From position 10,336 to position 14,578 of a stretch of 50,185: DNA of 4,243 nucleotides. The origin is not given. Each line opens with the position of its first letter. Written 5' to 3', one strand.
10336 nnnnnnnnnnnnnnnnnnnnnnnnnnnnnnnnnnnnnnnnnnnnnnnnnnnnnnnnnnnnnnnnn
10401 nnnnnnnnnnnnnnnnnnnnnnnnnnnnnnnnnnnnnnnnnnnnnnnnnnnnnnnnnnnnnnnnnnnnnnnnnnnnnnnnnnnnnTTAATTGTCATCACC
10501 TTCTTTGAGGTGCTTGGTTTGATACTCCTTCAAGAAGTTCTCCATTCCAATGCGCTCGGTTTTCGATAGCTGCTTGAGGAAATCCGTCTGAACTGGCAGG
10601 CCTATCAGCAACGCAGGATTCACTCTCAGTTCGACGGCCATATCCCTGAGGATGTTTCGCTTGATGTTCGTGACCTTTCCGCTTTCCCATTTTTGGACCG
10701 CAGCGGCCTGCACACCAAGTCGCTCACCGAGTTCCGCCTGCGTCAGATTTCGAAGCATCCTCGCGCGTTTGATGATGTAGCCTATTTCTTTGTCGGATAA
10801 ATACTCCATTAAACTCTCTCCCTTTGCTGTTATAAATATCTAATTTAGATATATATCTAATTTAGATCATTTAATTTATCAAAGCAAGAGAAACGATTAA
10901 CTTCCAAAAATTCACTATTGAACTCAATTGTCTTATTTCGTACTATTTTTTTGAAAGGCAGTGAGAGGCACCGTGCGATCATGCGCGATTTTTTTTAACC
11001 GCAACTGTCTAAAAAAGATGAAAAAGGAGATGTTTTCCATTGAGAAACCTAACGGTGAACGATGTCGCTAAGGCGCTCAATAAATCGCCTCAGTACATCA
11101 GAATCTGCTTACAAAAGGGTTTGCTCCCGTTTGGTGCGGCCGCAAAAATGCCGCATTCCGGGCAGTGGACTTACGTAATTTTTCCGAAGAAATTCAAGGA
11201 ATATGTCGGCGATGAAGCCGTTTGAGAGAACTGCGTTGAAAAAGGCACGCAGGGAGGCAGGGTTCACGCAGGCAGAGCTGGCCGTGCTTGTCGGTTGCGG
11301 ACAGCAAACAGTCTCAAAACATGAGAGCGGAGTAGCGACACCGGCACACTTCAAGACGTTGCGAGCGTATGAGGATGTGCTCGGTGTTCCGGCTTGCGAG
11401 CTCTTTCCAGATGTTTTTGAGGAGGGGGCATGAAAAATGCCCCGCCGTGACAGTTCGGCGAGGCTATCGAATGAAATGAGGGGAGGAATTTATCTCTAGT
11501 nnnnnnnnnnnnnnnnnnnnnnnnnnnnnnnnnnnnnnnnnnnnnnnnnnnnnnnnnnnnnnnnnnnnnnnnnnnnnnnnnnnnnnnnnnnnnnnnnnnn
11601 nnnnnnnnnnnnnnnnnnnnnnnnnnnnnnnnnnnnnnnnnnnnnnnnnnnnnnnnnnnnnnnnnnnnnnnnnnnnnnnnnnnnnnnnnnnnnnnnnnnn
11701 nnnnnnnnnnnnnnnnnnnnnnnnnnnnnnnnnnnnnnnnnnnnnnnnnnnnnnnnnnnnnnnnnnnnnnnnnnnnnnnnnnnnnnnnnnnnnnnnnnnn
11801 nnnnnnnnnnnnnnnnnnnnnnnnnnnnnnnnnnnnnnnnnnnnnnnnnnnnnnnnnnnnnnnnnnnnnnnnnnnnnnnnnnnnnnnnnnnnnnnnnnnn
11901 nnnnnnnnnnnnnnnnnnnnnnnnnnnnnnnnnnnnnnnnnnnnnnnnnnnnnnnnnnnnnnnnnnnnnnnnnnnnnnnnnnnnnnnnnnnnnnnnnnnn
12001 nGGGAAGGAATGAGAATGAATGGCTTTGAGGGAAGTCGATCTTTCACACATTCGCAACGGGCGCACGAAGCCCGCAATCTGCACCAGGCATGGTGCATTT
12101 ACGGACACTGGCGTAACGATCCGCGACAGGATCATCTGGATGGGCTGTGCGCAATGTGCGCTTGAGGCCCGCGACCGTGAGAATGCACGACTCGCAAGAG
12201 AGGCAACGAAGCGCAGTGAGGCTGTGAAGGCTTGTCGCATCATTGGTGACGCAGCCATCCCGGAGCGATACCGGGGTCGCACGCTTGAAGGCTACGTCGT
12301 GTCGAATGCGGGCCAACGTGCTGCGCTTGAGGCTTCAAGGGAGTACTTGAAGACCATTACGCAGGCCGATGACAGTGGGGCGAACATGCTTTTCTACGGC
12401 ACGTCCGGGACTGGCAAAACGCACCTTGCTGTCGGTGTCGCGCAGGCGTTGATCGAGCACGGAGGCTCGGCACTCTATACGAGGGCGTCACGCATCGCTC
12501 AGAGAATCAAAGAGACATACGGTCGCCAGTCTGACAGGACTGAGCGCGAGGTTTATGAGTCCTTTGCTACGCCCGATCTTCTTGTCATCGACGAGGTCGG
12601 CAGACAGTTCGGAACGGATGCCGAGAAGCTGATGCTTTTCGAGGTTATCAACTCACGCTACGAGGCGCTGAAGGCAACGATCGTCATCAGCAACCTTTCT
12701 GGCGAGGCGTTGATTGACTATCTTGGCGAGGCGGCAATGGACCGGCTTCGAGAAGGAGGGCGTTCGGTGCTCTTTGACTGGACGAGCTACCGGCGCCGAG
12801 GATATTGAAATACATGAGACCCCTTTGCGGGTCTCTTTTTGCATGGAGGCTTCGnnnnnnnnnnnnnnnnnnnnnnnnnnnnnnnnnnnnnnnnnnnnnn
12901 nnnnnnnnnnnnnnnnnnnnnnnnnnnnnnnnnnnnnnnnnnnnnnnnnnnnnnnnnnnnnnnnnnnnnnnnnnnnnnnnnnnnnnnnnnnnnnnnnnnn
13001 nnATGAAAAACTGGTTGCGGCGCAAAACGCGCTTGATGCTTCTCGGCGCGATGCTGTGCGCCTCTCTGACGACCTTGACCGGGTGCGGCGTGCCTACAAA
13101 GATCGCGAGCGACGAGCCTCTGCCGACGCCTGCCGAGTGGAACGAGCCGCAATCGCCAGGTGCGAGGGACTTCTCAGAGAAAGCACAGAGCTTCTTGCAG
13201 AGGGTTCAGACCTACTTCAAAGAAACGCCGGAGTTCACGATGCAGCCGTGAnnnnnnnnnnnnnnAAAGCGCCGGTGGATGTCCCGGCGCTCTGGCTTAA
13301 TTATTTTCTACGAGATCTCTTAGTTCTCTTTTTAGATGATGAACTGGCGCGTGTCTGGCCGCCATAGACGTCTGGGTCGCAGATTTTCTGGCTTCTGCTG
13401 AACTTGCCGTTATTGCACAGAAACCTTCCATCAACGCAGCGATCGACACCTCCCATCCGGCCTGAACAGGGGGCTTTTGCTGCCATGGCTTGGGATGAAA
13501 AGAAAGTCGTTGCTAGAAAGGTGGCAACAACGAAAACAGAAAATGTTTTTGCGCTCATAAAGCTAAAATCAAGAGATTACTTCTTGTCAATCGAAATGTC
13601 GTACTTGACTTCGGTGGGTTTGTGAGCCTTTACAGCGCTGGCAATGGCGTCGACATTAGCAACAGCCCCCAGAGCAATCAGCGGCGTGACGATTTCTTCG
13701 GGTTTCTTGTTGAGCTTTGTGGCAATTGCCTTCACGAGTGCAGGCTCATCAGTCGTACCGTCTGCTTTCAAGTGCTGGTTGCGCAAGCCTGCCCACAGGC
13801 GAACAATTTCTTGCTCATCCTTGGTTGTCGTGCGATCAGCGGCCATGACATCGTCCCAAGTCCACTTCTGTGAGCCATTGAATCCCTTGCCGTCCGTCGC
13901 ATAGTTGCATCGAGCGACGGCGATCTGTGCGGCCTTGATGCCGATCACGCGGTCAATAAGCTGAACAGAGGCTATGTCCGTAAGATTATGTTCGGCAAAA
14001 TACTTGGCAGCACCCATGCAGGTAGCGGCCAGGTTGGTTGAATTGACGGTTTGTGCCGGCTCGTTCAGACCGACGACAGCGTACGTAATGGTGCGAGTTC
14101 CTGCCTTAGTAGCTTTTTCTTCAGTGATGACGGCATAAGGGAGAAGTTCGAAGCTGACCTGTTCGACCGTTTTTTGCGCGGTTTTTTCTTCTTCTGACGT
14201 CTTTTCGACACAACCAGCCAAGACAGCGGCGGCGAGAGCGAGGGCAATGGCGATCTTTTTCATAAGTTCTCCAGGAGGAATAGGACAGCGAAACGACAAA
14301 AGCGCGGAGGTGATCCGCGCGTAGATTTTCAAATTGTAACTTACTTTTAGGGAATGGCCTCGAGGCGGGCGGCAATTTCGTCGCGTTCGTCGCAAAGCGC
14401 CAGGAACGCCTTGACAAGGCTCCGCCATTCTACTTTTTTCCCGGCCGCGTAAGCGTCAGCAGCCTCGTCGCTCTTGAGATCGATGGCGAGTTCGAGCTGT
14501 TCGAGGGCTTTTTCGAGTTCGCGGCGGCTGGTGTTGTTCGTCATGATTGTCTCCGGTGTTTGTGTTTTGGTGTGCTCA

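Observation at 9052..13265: A second, self-contained integrase-immunity-replication module splits the lysis cassette (endolysin | 3.8 kb | Rz/Rz1)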

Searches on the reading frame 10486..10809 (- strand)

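Call 4: search_protein_families(library=pfam, proteins=[window:10486-10809:-], max_evalue=0.01)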
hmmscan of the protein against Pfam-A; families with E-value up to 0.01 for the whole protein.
window:10486-10809:- (107 aa): 5 families
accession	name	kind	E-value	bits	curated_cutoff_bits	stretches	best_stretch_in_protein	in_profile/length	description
PF01381.28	HTH_3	-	2e-10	41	23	1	13-67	1-54/55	Helix-turn-helix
PF13560.12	HTH_31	-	9.2e-07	29.5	27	1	13-67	6-60/64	Helix-turn-helix domain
PF13744.12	HTH_37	-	0.00011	22.3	27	1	10-61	20-71/80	Helix-turn-helix domain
PF12844.13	HTH_19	-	0.00037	20.8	30.2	1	10-68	1-58/64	Helix-turn-helix domain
PF13443.12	HTH_26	-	0.00076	20.1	22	1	19-66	8-55/63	Cro/C1-type HTH DNA-binding domain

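Call 6: search_protein_families(library=phrogs, proteins=[window:10486-10809:-], max_evalue=0.01)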
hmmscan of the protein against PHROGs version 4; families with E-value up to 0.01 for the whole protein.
window:10486-10809:- (107 aa): 16 families
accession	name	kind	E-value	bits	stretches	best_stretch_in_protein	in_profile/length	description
phrog_8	-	transcription regulation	6.3e-11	43.3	1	6-71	74-138/346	transcriptional regulator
phrog_2967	-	transcription regulation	2.2e-09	38.2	1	6-75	8-76/225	transcriptional regulator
phrog_4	-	transcription regulation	2.7e-09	37.5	1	7-69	135-192/400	transcriptional repressor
phrog_5823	-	transcription regulation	4.3e-07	30.4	1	7-71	5-69/404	transcriptional regulator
phrog_3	-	transcription regulation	4.4e-07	31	1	7-86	87-165/430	transcriptional repressor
phrog_2439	-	transcription regulation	6.5e-07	29.6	1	10-69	9-67/367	transcriptional regulator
phrog_4779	-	transcription regulation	4e-06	28.3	1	13-66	7-61/98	transcriptional regulator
phrog_7241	-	transcription regulation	5.8e-06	27.4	1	15-69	68-121/122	transcriptional regulator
phrog_1373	-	transcription regulation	0.00011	23.2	1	12-58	67-112/166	transcriptional regulator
phrog_2104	-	unknown function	0.00012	23.2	1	13-45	44-76/103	-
phrog_2328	-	transcription regulation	0.00022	22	1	10-65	17-71/128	transcriptional repressor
phrog_7950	-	transcription regulation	0.00024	22.1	1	6-44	2-43/68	transcriptional repressor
phrog_4836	-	transcription regulation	0.00031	21.4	1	7-47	74-114/194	CII-like regulator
phrog_35195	-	unknown function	0.0019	18.8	1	9-67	3-61/159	-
phrog_6962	-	unknown function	0.0037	18.5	1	9-47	2-40/73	-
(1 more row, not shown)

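Call 65: search_protein_families(library=ncbifam, proteins=[window:10486-10809:-], max_evalue=0.01)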
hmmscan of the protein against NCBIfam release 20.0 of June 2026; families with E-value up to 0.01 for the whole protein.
window:10486-10809:- (107 aa): 8 families
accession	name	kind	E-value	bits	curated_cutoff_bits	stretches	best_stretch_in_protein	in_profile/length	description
NF047948.1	male_kill_WMK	equivalog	4.4e-08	32.9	300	1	7-71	161-223/300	WO male-killing family protein Wmk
TIGR03830.1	CxxCG_CxxCG_HTH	subfamily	1.1e-06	28.5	61.8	1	8-48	65-105/127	type II TA system antitoxin MqsA family protein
NF041951.1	phage_RstR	subfamily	4.4e-06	26.9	80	1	11-70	5-63/108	RstR family transcriptional repressor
TIGR03070.1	couple_hipB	subfamily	5.1e-06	26.3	71.65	1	7-47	1-41/58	type II toxin-antitoxin system Y4mF family antitoxin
TIGR00270.2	TIGR00270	equivalog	0.00036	20.4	110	1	11-47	78-114/159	multiprotein bridging factor aMBF1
NF040522.1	VC1465_fam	subfamily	0.0012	18.8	70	1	13-46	1-34/111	VC1465 family Xer recombination activation factor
NF007257.0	PRK09706.1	subfamily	0.0013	18.5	101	1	6-66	3-62/135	transcriptional repressor DicA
NF052239.1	antitox_spr1629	equivalog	0.0064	15.6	335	1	9-64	3-57/377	spr1629 family repressor/antitoxin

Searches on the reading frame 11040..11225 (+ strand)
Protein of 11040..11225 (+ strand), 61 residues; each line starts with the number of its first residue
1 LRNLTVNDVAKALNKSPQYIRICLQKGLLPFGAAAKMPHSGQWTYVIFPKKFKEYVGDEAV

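Call 4: search_protein_families(library=pfam, proteins=[window:11040-11225:+], max_evalue=0.01)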
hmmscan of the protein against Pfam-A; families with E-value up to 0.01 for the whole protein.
window:11040-11225:+ (61 aa): 1 family
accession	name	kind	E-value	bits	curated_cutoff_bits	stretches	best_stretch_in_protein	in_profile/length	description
PF12728.13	HTH_17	-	0.0015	19.2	27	1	4-43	2-36/51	Helix-turn-helix domain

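Call 6: search_protein_families(library=phrogs, proteins=[window:11040-11225:+], max_evalue=0.01)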
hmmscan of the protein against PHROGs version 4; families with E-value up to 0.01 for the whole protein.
window:11040-11225:+ (61 aa): 1 family
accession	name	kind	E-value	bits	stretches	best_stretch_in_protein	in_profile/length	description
phrog_6058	-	unknown function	3.9e-17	63.1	1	2-58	23-79/113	-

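Call 65: search_protein_families(library=ncbifam, proteins=[window:11040-11225:+], max_evalue=0.01)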
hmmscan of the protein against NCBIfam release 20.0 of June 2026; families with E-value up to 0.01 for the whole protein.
window:11040-11225:+ (61 aa): 0 families

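Call 76: search_protein_families(library=pfam, proteins=[window:11040-11225:+], max_evalue=1)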
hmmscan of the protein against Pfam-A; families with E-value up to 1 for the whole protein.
window:11040-11225:+ (61 aa): 4 families
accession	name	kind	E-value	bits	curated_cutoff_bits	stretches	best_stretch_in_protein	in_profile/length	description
PF12728.13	HTH_17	-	0.0015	19.2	27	1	4-43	2-36/51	Helix-turn-helix domain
PF00376.29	MerR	-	0.059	13.6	28.2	1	5-31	1-27/38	MerR family regulatory protein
PF01381.28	HTH_3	-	0.06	13.8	23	1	2-20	8-26/55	Helix-turn-helix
PF00165.29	HTH_AraC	-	0.066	13.8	26.6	1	2-19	7-24/42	Bacterial regulatory helix-turn-helix proteins, AraC family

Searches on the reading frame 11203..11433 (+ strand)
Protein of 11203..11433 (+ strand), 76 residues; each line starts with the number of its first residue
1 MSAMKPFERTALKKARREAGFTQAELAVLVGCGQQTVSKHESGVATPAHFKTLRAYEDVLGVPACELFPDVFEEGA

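Call 4: search_protein_families(library=pfam, proteins=[window:11203-11433:+], max_evalue=0.01)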
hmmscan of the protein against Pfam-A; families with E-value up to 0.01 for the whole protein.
window:11203-11433:+ (76 aa): 7 families
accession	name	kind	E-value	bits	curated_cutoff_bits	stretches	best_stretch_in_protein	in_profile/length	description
PF01381.28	HTH_3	-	5.9e-11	42.7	23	1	12-67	1-55/55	Helix-turn-helix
PF13560.12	HTH_31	-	1.5e-09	38.5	27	1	12-66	6-60/64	Helix-turn-helix domain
PF12844.13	HTH_19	-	0.00014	22.1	30.2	1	12-67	4-58/64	Helix-turn-helix domain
PF13443.12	HTH_26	-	0.007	17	22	1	12-64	2-54/63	Cro/C1-type HTH DNA-binding domain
PF18006.6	SepRS_C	-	0.0082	16.6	26.9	0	58-76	9-27/31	O-phosphoseryl-tRNA synthetase C-terminal domain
PF04545.22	Sigma70_r4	-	0.0083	16.1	24.1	0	3-42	4-42/50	Sigma-70, region 4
PF15731.11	MqsA_antitoxin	-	0.0085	16.7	30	1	9-48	71-110/131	Antitoxin component of bacterial toxin-antitoxin system, MqsA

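Call 6: search_protein_families(library=phrogs, proteins=[window:11203-11433:+], max_evalue=0.01)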
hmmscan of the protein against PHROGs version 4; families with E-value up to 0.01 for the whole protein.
window:11203-11433:+ (76 aa): 24 families
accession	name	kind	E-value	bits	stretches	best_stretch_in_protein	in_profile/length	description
phrog_1373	-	transcription regulation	9.1e-10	39.8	1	10-64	66-119/166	transcriptional regulator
phrog_3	-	transcription regulation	1e-09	39.7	1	1-71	82-151/430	transcriptional repressor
phrog_2439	-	transcription regulation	1.1e-09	38.7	1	4-64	4-63/367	transcriptional regulator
phrog_4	-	transcription regulation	2.5e-09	37.6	1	8-69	139-193/400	transcriptional repressor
phrog_8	-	transcription regulation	1.9e-08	35.2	1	9-71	165-219/346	transcriptional regulator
phrog_2328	-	transcription regulation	3.3e-08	34.4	1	12-64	20-71/128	transcriptional repressor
phrog_5823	-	transcription regulation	2.3e-07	31.3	1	12-68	11-67/404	transcriptional regulator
phrog_4836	-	transcription regulation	1.1e-05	26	1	11-61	79-128/194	CII-like regulator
phrog_2967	-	transcription regulation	1.7e-05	25.5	1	11-68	14-70/225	transcriptional regulator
phrog_4583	-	transcription regulation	2.6e-05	25.2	1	10-73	13-75/81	transcriptional repressor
phrog_6831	-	transcription regulation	3.1e-05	24.9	1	17-55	15-53/68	transcriptional regulator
phrog_14076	-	transcription regulation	4.3e-05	25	1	4-54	10-65/86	transcriptional regulator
phrog_664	-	DNA, RNA and nucleotide metabolism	4.8e-05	24.3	1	5-49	86-129/210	DNA binding protein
phrog_2104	-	unknown function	6.5e-05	24.1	1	5-48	37-80/103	-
phrog_7241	-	transcription regulation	0.00028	21.9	1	10-67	64-120/122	transcriptional regulator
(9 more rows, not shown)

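Call 65: search_protein_families(library=ncbifam, proteins=[window:11203-11433:+], max_evalue=0.01)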
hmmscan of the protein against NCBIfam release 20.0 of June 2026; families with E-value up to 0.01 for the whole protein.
window:11203-11433:+ (76 aa): 8 families
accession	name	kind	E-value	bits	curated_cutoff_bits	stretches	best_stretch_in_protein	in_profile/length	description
TIGR03070.1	couple_hipB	subfamily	5.4e-08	32.7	71.65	1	11-61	6-55/58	type II toxin-antitoxin system Y4mF family antitoxin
TIGR03830.1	CxxCG_CxxCG_HTH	subfamily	9.3e-07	28.7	61.8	1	10-48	68-106/127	type II TA system antitoxin MqsA family protein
NF041951.1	phage_RstR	subfamily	1.9e-05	24.8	80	1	10-62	5-56/108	RstR family transcriptional repressor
NF007271.0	PRK09726.1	equivalog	0.00034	20.6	79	1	11-56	16-64/88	type II toxin-antitoxin system antitoxin HipB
NF007257.0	PRK09706.1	subfamily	0.00071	19.4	101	1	12-61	10-58/135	transcriptional repressor DicA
NF047542.1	telomere_Tap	equivalog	0.0011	17.8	600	1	13-60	23-69/695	telomere-associated protein Tap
TIGR00270.2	TIGR00270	equivalog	0.0013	18.6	110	1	11-62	79-129/159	multiprotein bridging factor aMBF1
NF047948.1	male_kill_WMK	equivalog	0.0026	17.3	300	1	13-69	11-66/300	WO male-killing family protein Wmk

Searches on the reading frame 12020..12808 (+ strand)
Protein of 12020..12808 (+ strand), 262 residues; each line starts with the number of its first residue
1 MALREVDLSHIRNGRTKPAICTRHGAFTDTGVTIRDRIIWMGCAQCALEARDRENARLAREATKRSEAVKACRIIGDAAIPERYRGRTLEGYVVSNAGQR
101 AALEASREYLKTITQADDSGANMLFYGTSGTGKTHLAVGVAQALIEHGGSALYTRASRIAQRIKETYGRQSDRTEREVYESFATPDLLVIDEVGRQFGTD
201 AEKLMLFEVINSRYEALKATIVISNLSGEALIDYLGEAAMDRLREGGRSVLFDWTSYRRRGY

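Call 4: search_protein_families(library=pfam, proteins=[window:12020-12808:+], max_evalue=0.01)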
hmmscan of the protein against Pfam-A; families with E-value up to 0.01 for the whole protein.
window:12020-12808:+ (262 aa): 9 families
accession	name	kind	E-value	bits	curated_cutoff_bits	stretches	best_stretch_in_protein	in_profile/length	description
PF01695.23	IstB_IS21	-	6.6e-20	72.1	24.1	1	118-260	90-233/238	IstB-like ATP binding protein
PF00308.24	Bac_DnaA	-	1.4e-07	32.3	23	1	90-230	8-143/162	Bacterial DnaA ATPAse domain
PF00004.35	AAA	-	2.2e-06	28.6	21.2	1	123-200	1-73/131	ATPase family associated with various cellular activities (AAA)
PF13604.12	AAA_30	-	5.6e-06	26.7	27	1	119-204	16-108/191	AAA domain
PF06068.19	TIP49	-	8.1e-05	22.4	23.8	1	97-145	27-75/347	TIP49 P-loop domain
PF13191.12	AAA_16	-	0.00086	20.3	32.6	1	117-188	21-88/167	AAA ATPase domain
PF13245.12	AAA_19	-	0.0032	18.1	25.1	1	121-171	12-65/134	AAA domain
PF07728.20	AAA_5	-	0.0076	16.7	22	0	122-195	1-77/139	AAA domain (dynein-related subfamily)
PF00910.28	RNA_helicase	-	0.0078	17.1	21.5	0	124-199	2-64/105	RNA helicase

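Call 6: search_protein_families(library=phrogs, proteins=[window:12020-12808:+], max_evalue=0.01)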
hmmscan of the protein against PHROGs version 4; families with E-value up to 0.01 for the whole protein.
window:12020-12808:+ (262 aa): 10 families
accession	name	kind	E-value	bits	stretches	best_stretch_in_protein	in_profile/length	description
phrog_50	-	DNA, RNA and nucleotide metabolism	3.1e-68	232.2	1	6-261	263-513/570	DnaC-like helicase loader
phrog_3277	-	DNA, RNA and nucleotide metabolism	4.2e-39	135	1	116-260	6-155/168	DnaC-like helicase loader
phrog_27475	-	unknown function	1.9e-11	44.2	1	121-239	443-559/599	-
phrog_26922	-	DNA, RNA and nucleotide metabolism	3.5e-07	31.8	1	175-250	2-77/92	DnaC-like helicase loader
phrog_168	-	DNA, RNA and nucleotide metabolism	5.7e-06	27.2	1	80-202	11-117/314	clamp loader of DNA polymerase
phrog_4871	-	other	9.9e-05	21.9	1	114-147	490-523/764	ATP-dependent protease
phrog_5846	-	DNA, RNA and nucleotide metabolism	0.00024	21.5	1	82-144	8-62/380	clamp loader of DNA polymerase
phrog_1979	-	unknown function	0.0012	19.2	1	108-199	112-208/380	-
phrog_15321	-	unknown function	0.0019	19.3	1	186-254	9-83/93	-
phrog_10401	-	other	0.0043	16.8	1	105-144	444-484/667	ATPase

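Call 65: search_protein_families(library=ncbifam, proteins=[window:12020-12808:+], max_evalue=0.01)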
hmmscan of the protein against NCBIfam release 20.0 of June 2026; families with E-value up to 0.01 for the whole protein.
window:12020-12808:+ (262 aa): 23 families
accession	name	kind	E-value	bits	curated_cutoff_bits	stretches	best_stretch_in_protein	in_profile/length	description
NF005931.1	PRK07952.1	equivalog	1.1e-36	126.6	357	1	50-260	31-240/246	replicative helicase loader DnaC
NF005992.0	PRK08116.1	subfamily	1.6e-35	122.5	189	1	19-259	17-253/269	hypothetical protein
NF009043.0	PRK12377.1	subfamily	5e-33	114.7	389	1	53-259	37-239/248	ATP-binding protein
NF038214.1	IS21_help_AAA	equivalog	7.7e-27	94.5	200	1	58-260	35-231/232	IS21-like element helper ATPase IstB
NF005304.0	PRK06835.1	equivalog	2.1e-26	92.8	215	1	106-245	169-307/330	ATP-binding protein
NF006038.0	PRK08181.1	subfamily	4.3e-15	55.7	317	1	109-260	93-248/271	transposase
NF001154.0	PRK00149.3-3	equivalog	1.7e-14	53.6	410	1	88-233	122-264/462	chromosomal replication initiator protein DnaA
NF005098.0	PRK06526.1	subfamily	4.3e-14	52.6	296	1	56-260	52-250/266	transposase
NF006616.1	PRK09183.1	subfamily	1e-12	47.9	300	1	121-227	101-204/253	IS21-like element helper ATPase IstB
NF005378.0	PRK06921.1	subfamily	1.4e-11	44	207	1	66-247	60-244/266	hypothetical protein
TIGR00362.1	DnaA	equivalog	6.7e-11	41.9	343.9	1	87-226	108-242/437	chromosomal replication initiator protein DnaA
TIGR03420.1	DnaA_homol_Hda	equivalog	8.7e-09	35.2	194.8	1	88-224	13-129/226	DnaA regulatory inactivator Hda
NF006505.0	PRK08939.1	equivalog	5.5e-08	32.4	228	1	62-232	99-266/306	primosomal protein DnaI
NF009087.0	PRK12422.1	equivalog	1.6e-05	24.2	657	1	123-230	144-248/455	chromosomal replication initiator protein DnaA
NF009881.0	PRK13341.1-2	equivalog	7.6e-05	20.8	651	1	76-195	14-120/736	AAA family ATPase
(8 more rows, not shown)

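Call 91: search_dna_similar(query=window:12020-12808:+, collection=phages, mode=protein, max_rows=15)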
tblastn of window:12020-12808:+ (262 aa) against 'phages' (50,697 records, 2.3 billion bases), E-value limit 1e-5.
Records with a match: 689; places in all: 691; records where one place covers at least 80% of the query: 344.
Best place of each record, by identity: <60% 689.
By first word of the organism name: Staphylococcus 185; Streptococcus 120; Pseudomonas 54; Bacillus 38; Lactococcus 31; Clostridium 30; Vibrio 28; Escherichia 24; Klebsiella 20; Bacteriophage 18; and 38 more.
By host as written in the record: - 94; Staphylococcus aureus 64; Clostridium sporogenes ATCC-15579 30; Pseudomonas aeruginosa 20; Lactococcus lactis 17; Klebsiella pneumoniae 12; Escherichia coli 11; Listeria monocytogenes 8; and 304 more.
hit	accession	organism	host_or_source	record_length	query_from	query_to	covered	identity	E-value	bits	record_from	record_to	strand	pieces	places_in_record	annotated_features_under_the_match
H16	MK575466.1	Vibrio phage Rostov 7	Vibrio cholerae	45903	1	258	98%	48.6%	1e-72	246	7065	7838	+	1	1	ATP-binding protein | hypothetical protein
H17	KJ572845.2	Vibrio phage X29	Vibrio cholerae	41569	1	258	98%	48.6%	2e-72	245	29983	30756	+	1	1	IstB-like ATP binding protein | helix-turn-helix domain protein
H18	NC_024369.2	Vibrio phage X29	Vibrio cholerae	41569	1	258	98%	48.6%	2e-72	245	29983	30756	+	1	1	DnaC-like helicase loader | replication initiation O-like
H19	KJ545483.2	Vibrio phage phi 2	-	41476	1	258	98%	48.3%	7e-72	244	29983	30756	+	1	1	DNA replication protein DnaC | replication protein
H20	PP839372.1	Vibrio phage vB_VpaM_R20L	Vibrio sp.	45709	1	258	98%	46.7%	2e-69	237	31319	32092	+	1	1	ATP-binding protein | hypothetical protein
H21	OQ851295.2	Vibrio phage PVP-XSN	Vibrio parahaemolyticus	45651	1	258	98%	46.7%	5e-69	236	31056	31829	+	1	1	ATP-binding protein | hypothetical protein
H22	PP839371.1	Vibrio phage vB_VpaM_R19R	Vibrio sp.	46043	1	258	98%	46.7%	5e-69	236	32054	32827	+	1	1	ATP-binding protein | hypothetical protein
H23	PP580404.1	Vibrio phage vB_VpaM_XM1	Vibrio parahaemolyticus 1.1997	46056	1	258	98%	46.7%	5e-69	236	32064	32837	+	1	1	ATP-binding protein | hypothetical protein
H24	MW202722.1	Caudoviricetes sp.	Manatee Spring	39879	1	261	100%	39.0%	4e-52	187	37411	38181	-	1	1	replicative helicase | hypothetical protein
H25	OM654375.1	Pseudomonas phage vB_PcuM_ KLEP17-4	Pseudomonas cuatrocienegasensis strain ...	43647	16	259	93%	40.6%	9e-48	175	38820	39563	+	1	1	DNA replication protein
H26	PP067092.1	Pseudomonas phage PAShipCat1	Pseudomonas aeruginosa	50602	18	258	92%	40.2%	5e-40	152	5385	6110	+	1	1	DnaC-like helicase loader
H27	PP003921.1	Pseudomonas phage vB_Pae_U9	Pseudomonas aeruginosa ST773 ...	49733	18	258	92%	40.2%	1e-39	151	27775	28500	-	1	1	DnaC-like helicase loader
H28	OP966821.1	Pseudomonas phage Fyn8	Pseudomonas aeruginosa PAO1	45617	18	258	92%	39.8%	5e-39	149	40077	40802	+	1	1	DNA helicase loader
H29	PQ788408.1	Pseudomonas phage VB_EV13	Pseudomonas aeruginosa Tclvp1-3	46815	18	258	92%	39.8%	2e-38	148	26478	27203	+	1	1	DNA helicase loader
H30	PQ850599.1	Escherichia phage CurroJimenez_Bas106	Escherichia coli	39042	21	261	92%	39.5%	1e-48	177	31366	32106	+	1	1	DnaC-like helicase loader | Ren-like exclusion protein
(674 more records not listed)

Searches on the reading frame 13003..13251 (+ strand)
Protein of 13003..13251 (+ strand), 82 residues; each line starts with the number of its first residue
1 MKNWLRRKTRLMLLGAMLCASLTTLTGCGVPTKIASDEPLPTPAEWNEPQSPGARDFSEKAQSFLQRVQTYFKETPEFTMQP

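Call 65: search_protein_families(library=ncbifam, proteins=[window:13003-13251:+], max_evalue=0.01)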
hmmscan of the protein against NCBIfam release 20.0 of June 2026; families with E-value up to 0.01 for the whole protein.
window:13003-13251:+ (82 aa): 1 family
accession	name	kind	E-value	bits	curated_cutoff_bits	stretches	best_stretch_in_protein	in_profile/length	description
NF047847.2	SS_mature_LptM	equivalog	0.0069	16.5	27.7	0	1-30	1-22/31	LPS translocon maturation chaperone LptM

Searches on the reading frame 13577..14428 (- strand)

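Call 26: search_protein_families(library=pfam, proteins=[window:13577-14428:-], max_evalue=0.001)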
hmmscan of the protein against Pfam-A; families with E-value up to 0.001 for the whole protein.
window:13577-14428:- (283 aa): 1 family
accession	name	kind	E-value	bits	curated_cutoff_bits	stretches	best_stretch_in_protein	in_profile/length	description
PF16175.11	DUF4875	-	3e-30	105.4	25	1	95-250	3-155/156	Domain of unknown function (DUF4875)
